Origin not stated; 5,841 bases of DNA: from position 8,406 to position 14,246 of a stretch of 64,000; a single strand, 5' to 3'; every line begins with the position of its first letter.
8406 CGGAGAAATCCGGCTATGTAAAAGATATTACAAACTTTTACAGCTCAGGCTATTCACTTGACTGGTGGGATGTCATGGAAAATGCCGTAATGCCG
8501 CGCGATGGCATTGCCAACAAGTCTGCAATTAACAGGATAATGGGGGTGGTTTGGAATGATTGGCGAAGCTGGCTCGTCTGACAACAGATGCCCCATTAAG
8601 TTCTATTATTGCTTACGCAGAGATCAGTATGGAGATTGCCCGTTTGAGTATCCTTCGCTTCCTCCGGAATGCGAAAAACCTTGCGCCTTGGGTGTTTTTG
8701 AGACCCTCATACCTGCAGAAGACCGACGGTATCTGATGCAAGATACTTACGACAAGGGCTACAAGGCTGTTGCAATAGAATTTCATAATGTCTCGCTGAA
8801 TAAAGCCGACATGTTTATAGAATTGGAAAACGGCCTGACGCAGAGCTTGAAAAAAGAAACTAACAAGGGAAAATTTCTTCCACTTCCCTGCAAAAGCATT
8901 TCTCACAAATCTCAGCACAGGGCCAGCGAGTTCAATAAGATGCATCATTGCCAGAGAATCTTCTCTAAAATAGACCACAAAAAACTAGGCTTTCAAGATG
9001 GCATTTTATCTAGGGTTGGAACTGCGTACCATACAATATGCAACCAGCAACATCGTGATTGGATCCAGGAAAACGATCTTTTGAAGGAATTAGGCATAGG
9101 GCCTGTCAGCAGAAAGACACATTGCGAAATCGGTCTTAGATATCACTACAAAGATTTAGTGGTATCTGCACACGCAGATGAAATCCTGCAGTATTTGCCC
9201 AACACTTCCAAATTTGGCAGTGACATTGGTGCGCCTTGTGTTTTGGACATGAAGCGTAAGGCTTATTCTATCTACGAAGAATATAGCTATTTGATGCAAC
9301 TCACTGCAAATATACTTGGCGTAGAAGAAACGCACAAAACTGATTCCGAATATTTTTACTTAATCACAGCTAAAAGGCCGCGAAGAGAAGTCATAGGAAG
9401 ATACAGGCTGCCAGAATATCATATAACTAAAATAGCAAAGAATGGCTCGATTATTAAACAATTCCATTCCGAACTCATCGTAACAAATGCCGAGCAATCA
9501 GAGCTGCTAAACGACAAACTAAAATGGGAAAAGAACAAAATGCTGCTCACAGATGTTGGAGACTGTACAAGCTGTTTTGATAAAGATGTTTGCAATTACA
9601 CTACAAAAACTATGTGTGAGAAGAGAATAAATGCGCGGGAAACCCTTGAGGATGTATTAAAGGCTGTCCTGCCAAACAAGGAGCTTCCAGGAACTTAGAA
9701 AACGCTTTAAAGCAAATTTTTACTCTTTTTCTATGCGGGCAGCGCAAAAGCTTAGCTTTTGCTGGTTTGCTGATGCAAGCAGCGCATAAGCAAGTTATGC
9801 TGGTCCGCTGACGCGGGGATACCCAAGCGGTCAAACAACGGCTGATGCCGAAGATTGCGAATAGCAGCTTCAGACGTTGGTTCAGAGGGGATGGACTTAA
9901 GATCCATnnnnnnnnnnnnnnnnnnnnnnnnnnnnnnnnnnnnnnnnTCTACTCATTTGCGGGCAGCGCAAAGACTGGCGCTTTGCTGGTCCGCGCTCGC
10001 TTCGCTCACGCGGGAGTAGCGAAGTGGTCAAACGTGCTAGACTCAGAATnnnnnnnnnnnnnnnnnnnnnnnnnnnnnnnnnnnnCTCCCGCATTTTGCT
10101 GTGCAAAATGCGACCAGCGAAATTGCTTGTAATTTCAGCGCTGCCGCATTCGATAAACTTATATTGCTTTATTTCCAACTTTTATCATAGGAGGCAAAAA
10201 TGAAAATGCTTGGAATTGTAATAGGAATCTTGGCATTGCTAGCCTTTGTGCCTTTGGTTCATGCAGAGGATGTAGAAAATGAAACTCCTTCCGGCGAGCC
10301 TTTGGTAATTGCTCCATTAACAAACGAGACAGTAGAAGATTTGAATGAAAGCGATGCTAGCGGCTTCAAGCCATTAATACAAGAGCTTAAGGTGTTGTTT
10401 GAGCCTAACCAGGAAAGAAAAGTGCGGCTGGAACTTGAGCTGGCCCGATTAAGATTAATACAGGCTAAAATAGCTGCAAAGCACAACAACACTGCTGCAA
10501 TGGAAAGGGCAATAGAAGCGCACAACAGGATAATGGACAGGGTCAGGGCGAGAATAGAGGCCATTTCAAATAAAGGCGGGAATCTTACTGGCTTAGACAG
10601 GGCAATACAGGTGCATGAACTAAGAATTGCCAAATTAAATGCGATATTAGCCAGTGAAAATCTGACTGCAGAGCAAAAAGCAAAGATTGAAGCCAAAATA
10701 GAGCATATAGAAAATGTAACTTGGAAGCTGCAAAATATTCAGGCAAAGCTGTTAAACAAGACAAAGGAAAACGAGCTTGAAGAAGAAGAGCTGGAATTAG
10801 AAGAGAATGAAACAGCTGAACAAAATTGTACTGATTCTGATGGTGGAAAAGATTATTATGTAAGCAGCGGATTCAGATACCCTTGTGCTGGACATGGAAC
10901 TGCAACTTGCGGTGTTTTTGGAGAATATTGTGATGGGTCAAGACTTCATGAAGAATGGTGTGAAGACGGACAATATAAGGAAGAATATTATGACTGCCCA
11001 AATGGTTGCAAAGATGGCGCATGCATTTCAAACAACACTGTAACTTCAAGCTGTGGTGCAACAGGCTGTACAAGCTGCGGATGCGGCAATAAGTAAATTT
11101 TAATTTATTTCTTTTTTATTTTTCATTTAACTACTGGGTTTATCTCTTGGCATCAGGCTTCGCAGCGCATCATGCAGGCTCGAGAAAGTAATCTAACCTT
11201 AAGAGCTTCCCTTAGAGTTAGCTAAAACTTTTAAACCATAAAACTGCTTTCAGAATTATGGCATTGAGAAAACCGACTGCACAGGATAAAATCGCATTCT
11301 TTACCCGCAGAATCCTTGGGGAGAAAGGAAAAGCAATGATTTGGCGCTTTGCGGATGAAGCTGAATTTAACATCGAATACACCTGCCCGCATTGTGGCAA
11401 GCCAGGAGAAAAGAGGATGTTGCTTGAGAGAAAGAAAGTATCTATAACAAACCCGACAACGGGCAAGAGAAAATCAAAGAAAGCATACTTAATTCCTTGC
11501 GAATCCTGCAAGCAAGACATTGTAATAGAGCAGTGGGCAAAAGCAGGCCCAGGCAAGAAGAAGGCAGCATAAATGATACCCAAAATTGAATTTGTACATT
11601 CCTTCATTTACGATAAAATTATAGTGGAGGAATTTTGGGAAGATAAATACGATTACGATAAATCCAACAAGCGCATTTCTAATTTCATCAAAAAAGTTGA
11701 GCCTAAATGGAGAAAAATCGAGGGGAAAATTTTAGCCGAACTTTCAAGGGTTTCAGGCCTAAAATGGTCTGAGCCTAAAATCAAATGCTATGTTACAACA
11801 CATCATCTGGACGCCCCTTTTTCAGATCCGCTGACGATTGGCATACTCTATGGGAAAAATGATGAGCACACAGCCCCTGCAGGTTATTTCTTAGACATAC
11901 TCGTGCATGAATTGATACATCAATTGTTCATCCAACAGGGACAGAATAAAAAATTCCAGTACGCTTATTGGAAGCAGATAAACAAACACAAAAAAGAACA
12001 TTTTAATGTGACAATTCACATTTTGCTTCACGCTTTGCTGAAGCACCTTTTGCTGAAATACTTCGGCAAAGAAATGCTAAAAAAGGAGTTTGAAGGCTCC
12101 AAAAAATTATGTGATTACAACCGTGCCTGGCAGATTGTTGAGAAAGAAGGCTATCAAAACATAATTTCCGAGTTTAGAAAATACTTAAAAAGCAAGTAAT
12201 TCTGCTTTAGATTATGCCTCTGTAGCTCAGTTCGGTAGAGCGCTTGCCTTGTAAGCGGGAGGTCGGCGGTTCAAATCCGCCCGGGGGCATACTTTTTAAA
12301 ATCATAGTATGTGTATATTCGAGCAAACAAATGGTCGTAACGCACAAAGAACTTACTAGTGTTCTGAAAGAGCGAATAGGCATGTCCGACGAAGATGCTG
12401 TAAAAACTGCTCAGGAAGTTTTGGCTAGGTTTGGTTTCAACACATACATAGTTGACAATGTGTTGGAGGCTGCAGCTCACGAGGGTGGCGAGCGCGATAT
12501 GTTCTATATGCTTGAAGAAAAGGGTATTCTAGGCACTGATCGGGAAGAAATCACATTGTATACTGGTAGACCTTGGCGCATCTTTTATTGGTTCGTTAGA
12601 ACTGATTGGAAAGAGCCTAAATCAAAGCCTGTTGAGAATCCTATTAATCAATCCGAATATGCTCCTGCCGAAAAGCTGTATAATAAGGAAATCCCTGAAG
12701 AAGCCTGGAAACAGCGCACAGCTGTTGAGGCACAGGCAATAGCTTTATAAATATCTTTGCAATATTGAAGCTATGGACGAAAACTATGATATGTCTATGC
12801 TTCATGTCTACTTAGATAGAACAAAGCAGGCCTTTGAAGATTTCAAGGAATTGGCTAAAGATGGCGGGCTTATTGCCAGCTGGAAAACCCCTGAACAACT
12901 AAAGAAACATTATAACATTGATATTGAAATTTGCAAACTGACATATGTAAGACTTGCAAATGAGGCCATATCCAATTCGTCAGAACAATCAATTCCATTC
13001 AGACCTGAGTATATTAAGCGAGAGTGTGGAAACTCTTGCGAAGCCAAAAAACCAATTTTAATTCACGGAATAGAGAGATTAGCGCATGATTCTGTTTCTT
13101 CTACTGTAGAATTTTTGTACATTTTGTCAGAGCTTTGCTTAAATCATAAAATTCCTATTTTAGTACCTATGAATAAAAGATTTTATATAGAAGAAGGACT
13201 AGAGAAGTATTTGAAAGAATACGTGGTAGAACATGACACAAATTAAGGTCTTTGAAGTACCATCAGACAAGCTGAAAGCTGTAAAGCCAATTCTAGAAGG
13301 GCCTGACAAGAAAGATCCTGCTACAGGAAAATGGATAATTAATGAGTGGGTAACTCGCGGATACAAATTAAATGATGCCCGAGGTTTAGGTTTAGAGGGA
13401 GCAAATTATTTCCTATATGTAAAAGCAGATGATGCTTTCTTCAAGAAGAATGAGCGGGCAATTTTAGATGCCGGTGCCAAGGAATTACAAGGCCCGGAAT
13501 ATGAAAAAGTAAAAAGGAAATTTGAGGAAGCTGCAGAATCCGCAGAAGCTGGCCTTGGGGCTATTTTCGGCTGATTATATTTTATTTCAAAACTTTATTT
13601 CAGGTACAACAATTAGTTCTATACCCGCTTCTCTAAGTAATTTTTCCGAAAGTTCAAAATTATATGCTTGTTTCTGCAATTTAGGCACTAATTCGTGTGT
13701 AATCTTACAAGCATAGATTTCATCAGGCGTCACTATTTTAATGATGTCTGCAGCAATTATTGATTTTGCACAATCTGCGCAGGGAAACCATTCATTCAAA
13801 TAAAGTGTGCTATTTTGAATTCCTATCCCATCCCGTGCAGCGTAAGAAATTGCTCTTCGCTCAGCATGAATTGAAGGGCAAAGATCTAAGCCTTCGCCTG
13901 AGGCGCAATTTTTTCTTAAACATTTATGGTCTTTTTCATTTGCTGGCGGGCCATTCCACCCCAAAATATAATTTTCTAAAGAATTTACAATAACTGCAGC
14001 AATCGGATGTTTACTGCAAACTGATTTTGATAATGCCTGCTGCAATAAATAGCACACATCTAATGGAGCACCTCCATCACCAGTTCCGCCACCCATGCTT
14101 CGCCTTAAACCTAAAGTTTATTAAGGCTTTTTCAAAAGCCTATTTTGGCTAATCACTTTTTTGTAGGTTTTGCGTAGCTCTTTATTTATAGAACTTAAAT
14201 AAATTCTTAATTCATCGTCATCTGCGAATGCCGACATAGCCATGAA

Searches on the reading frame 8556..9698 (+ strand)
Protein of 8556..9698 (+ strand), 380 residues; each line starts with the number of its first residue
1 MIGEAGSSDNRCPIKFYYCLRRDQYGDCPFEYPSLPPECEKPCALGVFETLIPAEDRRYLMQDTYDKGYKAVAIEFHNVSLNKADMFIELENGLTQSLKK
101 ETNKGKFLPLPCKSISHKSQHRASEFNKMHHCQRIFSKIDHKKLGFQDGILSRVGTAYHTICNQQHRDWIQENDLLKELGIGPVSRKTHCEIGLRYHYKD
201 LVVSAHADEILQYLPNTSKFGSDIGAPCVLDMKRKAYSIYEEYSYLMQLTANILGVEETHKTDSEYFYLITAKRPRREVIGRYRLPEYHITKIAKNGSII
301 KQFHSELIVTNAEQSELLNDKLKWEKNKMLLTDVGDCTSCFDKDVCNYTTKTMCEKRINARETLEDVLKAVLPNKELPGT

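Call 13: search_protein_families(library=pfam, proteins=[window:8556-9698:+], max_evalue=0.01)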
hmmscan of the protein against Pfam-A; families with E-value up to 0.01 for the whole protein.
window:8556-9698:+ (380 aa): 0 families

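Call 19: search_protein_families(library=phrogs, proteins=[window:8556-9698:+], max_evalue=1)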
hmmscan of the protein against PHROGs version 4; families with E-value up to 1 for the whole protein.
window:8556-9698:+ (380 aa): 0 families

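Call 61: search_protein_families(library=pfam, proteins=[window:8556-9698:+], max_evalue=5)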
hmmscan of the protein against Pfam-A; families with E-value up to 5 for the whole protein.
window:8556-9698:+ (380 aa): 0 families

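Call 62: search_protein_families(library=padloc, proteins=[window:8556-9698:+], max_evalue=1)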
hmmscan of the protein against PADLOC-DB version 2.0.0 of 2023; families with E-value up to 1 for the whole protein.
window:8556-9698:+ (380 aa): 0 families

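Call 68: search_solved_structures(query=A6, max_evalue=10, show_alignments=2)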
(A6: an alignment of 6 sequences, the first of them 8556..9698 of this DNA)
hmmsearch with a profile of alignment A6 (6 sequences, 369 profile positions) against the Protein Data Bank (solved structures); distinct sequences matched with E-value up to 10: 2.
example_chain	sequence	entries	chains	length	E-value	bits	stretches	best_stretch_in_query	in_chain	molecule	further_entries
7y9n_A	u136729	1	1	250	1.2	11.4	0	46-87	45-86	Spike protein S2',5HB-H2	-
6dmp_B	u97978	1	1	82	1.5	11.1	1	290-336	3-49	Designed orthogonal protein DHD13_XAAA_B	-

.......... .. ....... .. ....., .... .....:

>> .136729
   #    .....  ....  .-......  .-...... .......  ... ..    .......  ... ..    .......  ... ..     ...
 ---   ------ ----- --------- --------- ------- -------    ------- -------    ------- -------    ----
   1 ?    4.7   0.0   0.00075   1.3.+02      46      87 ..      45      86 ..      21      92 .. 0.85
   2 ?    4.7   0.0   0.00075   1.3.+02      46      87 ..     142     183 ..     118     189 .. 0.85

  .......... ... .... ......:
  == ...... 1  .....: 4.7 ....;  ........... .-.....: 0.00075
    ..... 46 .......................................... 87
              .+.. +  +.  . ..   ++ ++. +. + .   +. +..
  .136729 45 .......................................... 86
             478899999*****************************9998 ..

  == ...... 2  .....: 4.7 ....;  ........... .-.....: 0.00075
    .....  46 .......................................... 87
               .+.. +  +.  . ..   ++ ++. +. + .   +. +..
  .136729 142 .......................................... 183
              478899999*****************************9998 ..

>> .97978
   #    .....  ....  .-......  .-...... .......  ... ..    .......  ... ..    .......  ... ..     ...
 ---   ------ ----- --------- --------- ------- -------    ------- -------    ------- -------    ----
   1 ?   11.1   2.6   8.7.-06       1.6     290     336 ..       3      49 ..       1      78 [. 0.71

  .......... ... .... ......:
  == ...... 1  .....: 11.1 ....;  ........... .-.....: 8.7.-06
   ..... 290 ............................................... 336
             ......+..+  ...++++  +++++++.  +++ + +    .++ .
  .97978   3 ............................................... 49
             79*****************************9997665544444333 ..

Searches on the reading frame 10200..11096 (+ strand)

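Call 13: search_protein_families(library=pfam, proteins=[window:10200-11096:+], max_evalue=0.01)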
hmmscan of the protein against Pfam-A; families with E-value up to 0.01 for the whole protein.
window:10200-11096:+ (298 aa): 0 families

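Call 19: search_protein_families(library=phrogs, proteins=[window:10200-11096:+], max_evalue=1)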
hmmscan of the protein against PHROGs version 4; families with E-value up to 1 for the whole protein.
window:10200-11096:+ (298 aa): 6 families
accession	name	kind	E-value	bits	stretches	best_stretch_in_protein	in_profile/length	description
phrog_10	-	head and packaging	0.02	14.8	1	43-206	177-323/752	major head protein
phrog_940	-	DNA, RNA and nucleotide metabolism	0.021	15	1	93-213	21-137/388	nuclease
phrog_4245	-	unknown function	0.097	12.5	1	118-208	312-402/583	-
phrog_2686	-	unknown function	0.14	13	1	88-193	57-150/153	-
phrog_37253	-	unknown function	0.43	11.7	0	81-138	24-77/116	-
phrog_15167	-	other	0.45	10.9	1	144-201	16-72/211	ATPase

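Call 61: search_protein_families(library=pfam, proteins=[window:10200-11096:+], max_evalue=5)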
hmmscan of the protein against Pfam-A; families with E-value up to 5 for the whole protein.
window:10200-11096:+ (298 aa): 2 families
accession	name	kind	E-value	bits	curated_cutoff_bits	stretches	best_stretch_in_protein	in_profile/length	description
PF09073.15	BUD22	-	0.21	11.3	37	1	61-209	25-174/435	BUD22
PF18915.5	DUF5667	-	2.7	8.9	27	0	57-149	12-77/99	Domain of unknown function (DUF5667)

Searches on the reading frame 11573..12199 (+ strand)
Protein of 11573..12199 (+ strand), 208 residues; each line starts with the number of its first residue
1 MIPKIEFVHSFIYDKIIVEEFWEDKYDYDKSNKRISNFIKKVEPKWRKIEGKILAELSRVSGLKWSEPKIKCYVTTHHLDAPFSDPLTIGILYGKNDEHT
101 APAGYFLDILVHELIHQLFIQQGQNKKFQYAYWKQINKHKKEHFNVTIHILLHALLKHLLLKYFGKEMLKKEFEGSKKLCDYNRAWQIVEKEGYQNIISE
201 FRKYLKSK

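Call 13: search_protein_families(library=pfam, proteins=[window:11573-12199:+], max_evalue=0.01)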
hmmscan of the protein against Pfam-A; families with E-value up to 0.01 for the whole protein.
window:11573-12199:+ (208 aa): 0 families

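Call 61: search_protein_families(library=pfam, proteins=[window:11573-12199:+], max_evalue=5)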
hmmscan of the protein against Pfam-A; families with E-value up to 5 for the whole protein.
window:11573-12199:+ (208 aa): 2 families
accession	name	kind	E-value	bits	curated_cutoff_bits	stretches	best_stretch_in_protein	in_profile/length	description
PF13282.11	DUF4070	-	0.033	14.7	22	1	113-165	84-136/144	Domain of unknown function (DUF4070)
PF11667.14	DUF3267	-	0.56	11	27.1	1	109-133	5-30/108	Putative zincin peptidase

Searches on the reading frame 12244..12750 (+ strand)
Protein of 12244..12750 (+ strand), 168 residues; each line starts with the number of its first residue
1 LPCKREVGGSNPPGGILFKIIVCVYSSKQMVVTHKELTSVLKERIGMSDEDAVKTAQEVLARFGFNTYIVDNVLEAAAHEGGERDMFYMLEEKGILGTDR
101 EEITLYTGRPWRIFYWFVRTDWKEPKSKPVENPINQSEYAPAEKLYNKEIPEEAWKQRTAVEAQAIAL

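Call 23: search_protein_families(library=pfam, proteins=[window:12244-12750:+], max_evalue=0.01)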
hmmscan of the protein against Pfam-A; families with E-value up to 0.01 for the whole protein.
window:12244-12750:+ (168 aa): 1 family
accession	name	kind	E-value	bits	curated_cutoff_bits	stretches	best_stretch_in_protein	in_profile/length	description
PF19479.4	DUF6015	-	1.9e-15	57.9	27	1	30-142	1-110/140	Family of unknown function (DUF6015)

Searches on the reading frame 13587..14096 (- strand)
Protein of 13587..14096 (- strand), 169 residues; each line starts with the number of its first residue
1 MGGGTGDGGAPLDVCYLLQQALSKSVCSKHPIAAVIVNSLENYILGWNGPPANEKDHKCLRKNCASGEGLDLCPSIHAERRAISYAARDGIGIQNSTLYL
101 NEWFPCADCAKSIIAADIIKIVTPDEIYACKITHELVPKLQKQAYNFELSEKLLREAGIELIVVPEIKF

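Call 23: search_protein_families(library=pfam, proteins=[window:13587-14096:-], max_evalue=0.01)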
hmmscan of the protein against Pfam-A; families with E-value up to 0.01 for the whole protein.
window:13587-14096:- (169 aa): 2 families
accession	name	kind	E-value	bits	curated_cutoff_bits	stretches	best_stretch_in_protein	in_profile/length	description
PF00383.29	dCMP_cyt_deam_1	-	1.2e-14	54.5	25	1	21-122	14-99/102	Cytidine and deoxycytidylate deaminase zinc-binding region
PF14437.12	MafB19-deam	-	1.6e-06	28.5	27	1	19-124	12-100/142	MafB19-like deaminase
